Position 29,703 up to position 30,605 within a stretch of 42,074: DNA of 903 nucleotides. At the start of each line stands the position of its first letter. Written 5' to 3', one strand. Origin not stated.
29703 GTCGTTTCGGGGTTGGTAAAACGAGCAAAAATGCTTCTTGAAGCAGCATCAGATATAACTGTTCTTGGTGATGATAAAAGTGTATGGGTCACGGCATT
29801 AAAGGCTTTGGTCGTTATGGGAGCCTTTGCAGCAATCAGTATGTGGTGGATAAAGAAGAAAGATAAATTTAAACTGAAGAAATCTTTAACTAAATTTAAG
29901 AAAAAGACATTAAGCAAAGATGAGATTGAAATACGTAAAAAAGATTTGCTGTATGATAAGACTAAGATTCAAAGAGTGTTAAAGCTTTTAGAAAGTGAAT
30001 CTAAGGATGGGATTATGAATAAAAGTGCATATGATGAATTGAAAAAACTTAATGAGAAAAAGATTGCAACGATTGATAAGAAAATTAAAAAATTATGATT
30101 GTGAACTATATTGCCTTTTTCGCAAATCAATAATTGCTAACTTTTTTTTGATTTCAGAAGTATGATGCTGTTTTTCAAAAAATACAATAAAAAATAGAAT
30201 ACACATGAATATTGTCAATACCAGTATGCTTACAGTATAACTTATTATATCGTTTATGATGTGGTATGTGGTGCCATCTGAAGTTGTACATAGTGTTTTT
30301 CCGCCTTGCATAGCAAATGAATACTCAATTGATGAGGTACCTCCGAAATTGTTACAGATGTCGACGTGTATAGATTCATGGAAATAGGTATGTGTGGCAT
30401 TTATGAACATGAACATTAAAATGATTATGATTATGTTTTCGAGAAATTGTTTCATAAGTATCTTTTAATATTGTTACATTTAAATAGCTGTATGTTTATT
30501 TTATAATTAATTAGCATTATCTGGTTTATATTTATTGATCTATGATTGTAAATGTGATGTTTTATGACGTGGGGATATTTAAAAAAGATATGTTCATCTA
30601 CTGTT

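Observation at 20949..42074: Conserved-looking operon of surface, TM-anchored and cytoplasmic partner proteins around the giant ATPase fusion: a candidate new cell-surface apparatus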

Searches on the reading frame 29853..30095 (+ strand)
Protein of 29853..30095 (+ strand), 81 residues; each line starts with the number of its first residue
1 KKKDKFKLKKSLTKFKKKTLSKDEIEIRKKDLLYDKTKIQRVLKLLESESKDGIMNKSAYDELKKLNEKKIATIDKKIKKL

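Call 47: search_protein_families(library=pfam, proteins=[window:29853-30095:+], max_evalue=5)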
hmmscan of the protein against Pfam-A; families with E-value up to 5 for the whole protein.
seq(81 aa): 1 family
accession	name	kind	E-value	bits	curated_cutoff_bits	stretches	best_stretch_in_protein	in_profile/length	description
PF05120.17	GvpG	-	0.082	13.5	30.6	1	32-64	26-58/67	Gas vesicle protein G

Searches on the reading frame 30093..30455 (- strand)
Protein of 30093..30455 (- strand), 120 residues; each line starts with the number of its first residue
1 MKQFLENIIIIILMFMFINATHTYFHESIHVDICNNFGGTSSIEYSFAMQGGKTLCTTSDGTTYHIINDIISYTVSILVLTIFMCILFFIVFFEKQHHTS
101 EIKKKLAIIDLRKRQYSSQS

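Call 30: search_protein_families(library=pfam, proteins=[window:30093-30455:-], max_evalue=0.1)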
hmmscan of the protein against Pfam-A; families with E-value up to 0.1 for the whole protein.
window:30093-30455:- (120 aa): 1 family
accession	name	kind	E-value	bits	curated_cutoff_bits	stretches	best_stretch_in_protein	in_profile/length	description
PF11667.14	DUF3267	-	0.001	19.8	27.1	1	24-91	6-72/108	Putative zincin peptidase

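Call 38: search_protein_families(library=ncbifam, proteins=[window:30093-30455:-], max_evalue=0.01)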
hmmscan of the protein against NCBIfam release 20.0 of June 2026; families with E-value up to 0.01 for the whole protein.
window:30093-30455:- (120 aa): 0 families

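Call 94: search_protein_families(library=padloc, proteins=[window:30093-30455:-], max_evalue=0.001)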
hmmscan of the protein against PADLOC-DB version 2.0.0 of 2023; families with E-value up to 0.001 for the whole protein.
window:30093-30455:- (120 aa): 0 families
